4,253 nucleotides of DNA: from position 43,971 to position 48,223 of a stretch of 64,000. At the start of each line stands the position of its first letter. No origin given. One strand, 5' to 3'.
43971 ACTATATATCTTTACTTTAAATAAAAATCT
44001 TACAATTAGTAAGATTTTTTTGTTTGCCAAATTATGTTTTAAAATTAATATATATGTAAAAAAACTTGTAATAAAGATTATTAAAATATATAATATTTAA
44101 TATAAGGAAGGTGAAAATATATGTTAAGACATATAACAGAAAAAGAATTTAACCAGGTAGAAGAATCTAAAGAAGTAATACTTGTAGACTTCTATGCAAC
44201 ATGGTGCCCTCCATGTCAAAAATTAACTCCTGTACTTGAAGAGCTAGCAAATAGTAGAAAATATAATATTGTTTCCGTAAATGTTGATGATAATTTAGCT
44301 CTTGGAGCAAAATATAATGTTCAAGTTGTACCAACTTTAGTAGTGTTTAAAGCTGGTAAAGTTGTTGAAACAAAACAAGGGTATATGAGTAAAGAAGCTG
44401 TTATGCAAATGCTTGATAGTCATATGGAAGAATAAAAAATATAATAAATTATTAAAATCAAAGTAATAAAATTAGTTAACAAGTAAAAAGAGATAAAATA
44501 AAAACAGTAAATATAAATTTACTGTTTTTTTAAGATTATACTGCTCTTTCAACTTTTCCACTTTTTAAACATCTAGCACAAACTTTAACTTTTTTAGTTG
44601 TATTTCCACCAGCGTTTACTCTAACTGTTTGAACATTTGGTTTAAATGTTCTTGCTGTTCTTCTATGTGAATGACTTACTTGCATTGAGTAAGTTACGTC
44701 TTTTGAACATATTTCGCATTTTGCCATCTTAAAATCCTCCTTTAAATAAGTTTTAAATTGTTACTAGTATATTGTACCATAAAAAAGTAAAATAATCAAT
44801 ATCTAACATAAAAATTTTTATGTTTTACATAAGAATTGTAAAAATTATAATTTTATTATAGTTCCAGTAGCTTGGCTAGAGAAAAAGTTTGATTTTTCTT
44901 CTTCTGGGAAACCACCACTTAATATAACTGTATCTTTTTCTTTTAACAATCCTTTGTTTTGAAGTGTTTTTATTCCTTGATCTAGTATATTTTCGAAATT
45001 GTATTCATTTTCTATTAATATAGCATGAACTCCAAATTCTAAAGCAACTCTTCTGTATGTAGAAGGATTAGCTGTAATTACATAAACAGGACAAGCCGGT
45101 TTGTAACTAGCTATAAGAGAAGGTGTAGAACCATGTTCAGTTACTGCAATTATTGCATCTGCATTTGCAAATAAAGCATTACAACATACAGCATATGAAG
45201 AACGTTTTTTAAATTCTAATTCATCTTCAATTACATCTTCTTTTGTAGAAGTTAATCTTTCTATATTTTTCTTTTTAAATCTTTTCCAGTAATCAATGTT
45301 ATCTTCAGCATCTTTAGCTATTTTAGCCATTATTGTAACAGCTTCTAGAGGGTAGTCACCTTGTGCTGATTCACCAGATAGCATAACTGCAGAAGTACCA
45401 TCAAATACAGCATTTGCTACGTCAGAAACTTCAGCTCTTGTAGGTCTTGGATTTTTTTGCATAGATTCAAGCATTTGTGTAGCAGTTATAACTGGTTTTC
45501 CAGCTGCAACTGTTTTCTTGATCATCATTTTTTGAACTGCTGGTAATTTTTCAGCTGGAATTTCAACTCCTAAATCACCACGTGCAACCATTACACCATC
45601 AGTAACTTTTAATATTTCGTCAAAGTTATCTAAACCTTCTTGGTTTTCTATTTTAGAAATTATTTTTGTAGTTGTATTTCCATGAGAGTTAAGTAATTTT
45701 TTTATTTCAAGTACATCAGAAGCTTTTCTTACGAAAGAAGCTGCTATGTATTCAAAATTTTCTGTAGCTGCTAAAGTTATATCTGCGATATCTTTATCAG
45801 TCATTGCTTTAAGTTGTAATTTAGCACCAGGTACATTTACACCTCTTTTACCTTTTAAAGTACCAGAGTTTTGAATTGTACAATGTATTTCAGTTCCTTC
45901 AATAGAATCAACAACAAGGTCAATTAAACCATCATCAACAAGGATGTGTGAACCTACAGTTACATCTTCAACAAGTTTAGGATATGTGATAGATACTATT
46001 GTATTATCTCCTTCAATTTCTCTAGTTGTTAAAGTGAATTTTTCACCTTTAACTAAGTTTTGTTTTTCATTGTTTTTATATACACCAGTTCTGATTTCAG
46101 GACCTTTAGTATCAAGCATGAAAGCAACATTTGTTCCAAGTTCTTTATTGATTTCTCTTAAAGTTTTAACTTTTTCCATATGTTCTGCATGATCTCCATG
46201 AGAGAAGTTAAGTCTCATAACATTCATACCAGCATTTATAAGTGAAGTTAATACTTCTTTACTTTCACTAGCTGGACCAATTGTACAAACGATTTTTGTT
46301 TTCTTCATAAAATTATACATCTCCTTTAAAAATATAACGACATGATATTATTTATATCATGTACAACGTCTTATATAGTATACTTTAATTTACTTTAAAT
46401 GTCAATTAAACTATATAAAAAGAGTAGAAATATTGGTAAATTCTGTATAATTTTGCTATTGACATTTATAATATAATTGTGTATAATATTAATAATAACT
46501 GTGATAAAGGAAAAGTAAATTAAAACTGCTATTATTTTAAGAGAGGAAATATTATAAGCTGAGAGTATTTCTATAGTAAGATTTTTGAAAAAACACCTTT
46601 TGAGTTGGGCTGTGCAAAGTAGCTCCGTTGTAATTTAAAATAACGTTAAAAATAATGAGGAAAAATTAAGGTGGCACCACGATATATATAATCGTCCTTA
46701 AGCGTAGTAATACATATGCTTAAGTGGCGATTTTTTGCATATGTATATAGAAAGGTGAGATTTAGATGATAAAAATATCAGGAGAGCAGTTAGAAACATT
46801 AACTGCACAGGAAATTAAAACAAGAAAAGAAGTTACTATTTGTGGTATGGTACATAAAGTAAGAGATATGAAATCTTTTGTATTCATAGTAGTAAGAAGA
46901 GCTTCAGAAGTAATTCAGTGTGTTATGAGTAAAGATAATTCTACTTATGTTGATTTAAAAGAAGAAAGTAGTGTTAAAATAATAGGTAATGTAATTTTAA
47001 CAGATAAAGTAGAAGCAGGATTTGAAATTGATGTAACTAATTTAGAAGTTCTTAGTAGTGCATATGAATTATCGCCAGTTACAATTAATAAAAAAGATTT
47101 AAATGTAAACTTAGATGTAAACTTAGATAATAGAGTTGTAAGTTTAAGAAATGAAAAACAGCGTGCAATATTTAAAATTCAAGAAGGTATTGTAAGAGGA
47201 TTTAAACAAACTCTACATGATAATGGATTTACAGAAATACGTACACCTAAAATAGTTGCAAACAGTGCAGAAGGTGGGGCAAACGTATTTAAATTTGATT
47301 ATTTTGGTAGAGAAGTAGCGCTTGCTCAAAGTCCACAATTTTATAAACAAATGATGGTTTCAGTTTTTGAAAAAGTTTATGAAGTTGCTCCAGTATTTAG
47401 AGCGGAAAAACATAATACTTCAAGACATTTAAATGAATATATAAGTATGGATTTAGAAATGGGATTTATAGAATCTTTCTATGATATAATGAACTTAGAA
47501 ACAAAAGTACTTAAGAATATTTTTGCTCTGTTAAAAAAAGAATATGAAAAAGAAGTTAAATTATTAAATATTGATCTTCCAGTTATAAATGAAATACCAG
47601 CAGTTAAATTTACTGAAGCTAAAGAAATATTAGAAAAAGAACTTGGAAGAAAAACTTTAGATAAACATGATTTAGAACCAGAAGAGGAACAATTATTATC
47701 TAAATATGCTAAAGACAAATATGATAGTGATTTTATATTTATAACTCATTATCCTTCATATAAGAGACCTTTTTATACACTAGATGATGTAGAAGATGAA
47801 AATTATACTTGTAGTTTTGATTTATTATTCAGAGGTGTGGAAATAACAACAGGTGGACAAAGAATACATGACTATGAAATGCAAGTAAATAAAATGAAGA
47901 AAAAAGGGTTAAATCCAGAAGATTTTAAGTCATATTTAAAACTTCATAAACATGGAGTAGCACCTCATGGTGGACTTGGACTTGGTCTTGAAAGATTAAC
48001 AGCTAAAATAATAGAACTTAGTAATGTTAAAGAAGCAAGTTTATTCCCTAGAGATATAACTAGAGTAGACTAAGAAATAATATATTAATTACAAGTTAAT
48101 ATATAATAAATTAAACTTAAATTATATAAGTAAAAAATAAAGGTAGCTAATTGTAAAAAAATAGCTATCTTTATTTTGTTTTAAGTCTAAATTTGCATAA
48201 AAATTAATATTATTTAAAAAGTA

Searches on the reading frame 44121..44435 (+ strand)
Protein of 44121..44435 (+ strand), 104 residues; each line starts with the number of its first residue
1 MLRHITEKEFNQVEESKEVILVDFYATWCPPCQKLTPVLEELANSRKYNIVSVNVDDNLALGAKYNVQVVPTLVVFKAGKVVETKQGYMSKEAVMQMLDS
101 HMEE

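Call 43: search_protein_families(library=ncbifam, proteins=[window:44121-44435:+], max_evalue=0.00001)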
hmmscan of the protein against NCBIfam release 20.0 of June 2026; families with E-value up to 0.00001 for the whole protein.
window:44121-44435:+ (104 aa): 11 families
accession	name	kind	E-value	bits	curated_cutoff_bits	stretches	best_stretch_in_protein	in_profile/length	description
TIGR01068.1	thioredoxin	equivalog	3e-28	98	96.8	1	6-101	2-100/101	thioredoxin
NF006898.0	PRK09381.1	equivalog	7.2e-21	74.6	138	1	4-101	7-107/109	thioredoxin TrxA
NF008229.0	PRK10996.1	equivalog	4.4e-20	71.9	125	1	6-102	41-139/141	thioredoxin TrxC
TIGR01126.1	pdi_dom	equivalog_domain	6.6e-16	58.5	107.2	1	6-100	2-103/105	protein disulfide-isomerase domain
TIGR01130.1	ER_PDI_fam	subfamily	6.1e-15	55.7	344.25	1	4-99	5-105/476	protein disulfide-isomerase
NF047697.1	ThioredTrxAClost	equivalog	8.4e-14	51.6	140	1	5-101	4-104/105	thioredoxin TrxA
NF002854.0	PRK03147.1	subfamily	1e-10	41.8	170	1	5-57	50-105/176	thiol-disulfide oxidoreductase ResA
TIGR00385.1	dsbE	subfamily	3.5e-09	36.5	123.15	1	13-60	59-105/173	DsbE family thiol:disulfide interchange protein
NF045694.1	seleno_TsoB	exception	1.8e-07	29.6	805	1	7-78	464-545/572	rhodanese/DsbD fusion-like selenoprotein TsoB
NF047696.1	ThlDiSintTplARhiz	equivalog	2.9e-07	30.5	230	1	18-57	98-140/219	thiol:disulfide interchange protein TlpA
NF041202.1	StoA_CxxC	exception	1e-06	28.7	210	0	18-55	53-92/163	endospore biogenesis thiol-disulfide oxidoreductase StoA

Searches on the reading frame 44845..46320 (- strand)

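Call 42: search_protein_families(library=pfam, proteins=[window:44845-46320:-], max_evalue=0.00001)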
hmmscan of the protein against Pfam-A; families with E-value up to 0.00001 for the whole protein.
window:44845-46320:- (491 aa): 3 families
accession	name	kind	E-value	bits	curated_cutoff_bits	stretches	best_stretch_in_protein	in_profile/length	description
PF00224.27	PK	-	8.7e-135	449.5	30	1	5-328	1-328/328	Pyruvate kinase, barrel domain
PF02887.21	PK_C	-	1.5e-22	80.2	28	1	376-475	5-104/114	Pyruvate kinase, alpha/beta domain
PF03328.21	HpcH_HpaI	-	2.8e-06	27.2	25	1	180-311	77-218/221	HpcH/HpaI aldolase/citrate lyase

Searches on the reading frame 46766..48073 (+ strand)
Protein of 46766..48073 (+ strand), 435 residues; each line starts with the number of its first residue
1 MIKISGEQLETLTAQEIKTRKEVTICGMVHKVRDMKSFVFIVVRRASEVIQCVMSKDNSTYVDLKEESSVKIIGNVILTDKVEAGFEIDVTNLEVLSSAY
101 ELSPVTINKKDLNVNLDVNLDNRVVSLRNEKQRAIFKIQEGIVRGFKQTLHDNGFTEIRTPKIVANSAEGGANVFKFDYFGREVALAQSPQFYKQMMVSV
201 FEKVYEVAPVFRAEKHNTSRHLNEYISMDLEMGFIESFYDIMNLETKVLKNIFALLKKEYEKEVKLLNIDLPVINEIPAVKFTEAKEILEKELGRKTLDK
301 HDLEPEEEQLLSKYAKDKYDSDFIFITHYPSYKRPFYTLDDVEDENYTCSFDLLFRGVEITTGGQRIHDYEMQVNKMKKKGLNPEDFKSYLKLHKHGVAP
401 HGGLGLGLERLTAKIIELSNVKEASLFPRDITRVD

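Call 42: search_protein_families(library=pfam, proteins=[window:46766-48073:+], max_evalue=0.00001)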
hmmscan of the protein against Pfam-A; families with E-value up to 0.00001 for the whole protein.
window:46766-48073:+ (435 aa): 2 families
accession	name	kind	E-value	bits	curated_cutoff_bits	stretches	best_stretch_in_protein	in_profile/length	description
PF00152.25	tRNA-synt_2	-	1.2e-78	264.8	25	1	117-430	3-307/308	tRNA synthetases class II (D, K and N)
PF01336.31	tRNA_anti-codon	-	5.3e-11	42.7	27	1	23-96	1-75/75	OB-fold nucleic acid binding domain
